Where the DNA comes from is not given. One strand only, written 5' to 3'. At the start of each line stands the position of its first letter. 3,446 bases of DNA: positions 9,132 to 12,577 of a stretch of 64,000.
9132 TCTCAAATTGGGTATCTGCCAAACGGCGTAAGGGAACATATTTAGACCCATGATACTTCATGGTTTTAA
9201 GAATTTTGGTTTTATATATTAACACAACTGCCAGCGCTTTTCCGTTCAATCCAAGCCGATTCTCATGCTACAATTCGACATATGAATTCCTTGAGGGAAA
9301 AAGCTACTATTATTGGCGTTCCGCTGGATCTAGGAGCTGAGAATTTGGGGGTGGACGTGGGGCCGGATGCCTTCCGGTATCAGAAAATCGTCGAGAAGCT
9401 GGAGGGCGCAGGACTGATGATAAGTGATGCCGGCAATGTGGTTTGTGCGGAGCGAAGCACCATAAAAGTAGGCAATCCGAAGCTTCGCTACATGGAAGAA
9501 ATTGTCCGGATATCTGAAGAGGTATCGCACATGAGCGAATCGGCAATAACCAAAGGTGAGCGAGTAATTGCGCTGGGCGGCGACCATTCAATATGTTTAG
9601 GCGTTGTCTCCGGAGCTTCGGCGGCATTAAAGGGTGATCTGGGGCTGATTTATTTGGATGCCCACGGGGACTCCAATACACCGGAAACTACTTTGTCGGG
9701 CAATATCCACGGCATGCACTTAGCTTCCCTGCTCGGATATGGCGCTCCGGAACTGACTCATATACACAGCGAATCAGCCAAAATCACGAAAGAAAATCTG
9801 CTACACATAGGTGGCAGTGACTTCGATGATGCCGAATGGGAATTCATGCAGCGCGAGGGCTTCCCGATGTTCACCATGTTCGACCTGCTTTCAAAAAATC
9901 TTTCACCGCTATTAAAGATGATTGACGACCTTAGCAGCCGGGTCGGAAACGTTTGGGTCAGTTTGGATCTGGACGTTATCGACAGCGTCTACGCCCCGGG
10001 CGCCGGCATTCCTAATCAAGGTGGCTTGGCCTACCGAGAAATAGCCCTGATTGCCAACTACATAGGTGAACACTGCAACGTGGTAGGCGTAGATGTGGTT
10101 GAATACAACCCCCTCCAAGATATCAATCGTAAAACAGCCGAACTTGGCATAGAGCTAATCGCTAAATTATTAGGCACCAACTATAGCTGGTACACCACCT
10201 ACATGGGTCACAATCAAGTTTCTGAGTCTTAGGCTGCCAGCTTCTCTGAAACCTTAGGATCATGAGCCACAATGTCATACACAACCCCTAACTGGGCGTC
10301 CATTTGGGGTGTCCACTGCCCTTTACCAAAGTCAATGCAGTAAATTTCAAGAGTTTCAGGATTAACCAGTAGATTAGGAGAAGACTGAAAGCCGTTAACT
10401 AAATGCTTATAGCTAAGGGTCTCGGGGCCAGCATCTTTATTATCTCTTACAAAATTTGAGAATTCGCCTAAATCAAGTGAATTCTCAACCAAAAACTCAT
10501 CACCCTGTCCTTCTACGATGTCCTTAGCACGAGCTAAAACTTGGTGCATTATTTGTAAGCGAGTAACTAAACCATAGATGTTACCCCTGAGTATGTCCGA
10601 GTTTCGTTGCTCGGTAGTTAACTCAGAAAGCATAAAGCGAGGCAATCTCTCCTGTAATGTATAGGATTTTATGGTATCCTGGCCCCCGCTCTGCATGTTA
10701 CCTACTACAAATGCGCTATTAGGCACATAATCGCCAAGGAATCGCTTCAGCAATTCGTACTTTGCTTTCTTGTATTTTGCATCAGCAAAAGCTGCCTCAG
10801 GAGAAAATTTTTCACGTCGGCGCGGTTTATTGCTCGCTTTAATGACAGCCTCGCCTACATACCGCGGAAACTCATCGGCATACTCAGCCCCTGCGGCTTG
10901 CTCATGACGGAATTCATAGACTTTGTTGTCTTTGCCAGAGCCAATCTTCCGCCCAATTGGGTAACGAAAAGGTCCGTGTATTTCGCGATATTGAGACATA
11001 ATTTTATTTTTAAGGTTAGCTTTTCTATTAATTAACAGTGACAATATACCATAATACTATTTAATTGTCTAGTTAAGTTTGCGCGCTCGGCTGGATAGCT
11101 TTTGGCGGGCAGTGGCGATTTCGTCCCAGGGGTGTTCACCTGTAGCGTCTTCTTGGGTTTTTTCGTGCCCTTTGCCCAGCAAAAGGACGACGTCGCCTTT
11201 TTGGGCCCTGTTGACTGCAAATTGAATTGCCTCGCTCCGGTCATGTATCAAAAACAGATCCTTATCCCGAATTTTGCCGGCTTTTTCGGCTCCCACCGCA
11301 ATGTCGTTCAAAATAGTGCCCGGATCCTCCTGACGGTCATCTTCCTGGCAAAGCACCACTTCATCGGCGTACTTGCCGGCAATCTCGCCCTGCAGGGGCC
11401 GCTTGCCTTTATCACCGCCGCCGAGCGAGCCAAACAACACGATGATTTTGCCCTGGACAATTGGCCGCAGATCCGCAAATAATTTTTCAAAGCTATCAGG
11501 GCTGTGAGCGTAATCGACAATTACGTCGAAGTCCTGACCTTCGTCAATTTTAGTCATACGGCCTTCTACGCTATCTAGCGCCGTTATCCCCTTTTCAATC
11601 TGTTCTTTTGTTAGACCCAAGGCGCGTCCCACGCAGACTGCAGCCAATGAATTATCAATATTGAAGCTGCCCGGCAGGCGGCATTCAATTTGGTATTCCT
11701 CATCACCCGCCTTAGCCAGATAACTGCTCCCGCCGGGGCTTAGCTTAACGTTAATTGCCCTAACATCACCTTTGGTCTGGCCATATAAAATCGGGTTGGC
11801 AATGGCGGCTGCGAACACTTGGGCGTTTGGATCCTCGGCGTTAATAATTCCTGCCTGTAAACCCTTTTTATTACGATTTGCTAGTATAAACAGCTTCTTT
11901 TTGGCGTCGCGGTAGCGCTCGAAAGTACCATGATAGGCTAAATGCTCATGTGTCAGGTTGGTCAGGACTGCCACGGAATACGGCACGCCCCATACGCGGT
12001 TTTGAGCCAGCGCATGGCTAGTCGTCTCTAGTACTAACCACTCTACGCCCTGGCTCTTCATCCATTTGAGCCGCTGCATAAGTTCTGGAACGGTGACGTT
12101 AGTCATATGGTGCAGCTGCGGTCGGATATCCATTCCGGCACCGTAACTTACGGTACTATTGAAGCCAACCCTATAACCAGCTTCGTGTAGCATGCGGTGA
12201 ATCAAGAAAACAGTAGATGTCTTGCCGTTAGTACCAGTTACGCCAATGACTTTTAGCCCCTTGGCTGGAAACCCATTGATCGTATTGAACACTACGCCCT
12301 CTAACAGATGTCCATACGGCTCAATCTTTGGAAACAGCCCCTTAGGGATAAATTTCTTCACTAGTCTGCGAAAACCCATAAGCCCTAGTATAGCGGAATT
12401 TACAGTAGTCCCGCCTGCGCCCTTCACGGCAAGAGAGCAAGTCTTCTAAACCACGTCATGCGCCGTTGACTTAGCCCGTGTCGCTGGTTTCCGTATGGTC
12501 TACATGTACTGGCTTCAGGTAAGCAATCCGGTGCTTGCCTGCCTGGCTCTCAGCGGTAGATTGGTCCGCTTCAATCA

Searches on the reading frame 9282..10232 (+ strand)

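Call 64: search_protein_families(library=pfam, proteins=[window:9282-10232:+], max_evalue=0.0001)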
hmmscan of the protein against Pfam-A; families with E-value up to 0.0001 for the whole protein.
window:9282-10232:+ (316 aa): 1 family
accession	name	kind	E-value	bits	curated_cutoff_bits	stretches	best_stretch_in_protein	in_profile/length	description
PF00491.26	Arginase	-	5.4e-60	203.7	22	1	7-297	2-279/280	Arginase family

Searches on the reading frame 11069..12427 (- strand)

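Call 65: search_protein_families(library=pfam, proteins=[window:11069-12427:-], max_evalue=0.0001)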
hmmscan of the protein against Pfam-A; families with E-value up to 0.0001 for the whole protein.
window:11069-12427:- (452 aa): 2 families
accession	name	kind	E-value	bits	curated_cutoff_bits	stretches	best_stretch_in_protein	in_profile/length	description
PF08245.18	Mur_ligase_M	-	1.9e-40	139.4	24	1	63-266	1-199/200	Mur ligase middle domain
PF02875.26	Mur_ligase_C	-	8.5e-29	101.4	28.4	1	289-420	1-127/127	Mur ligase, glutamate ligase domain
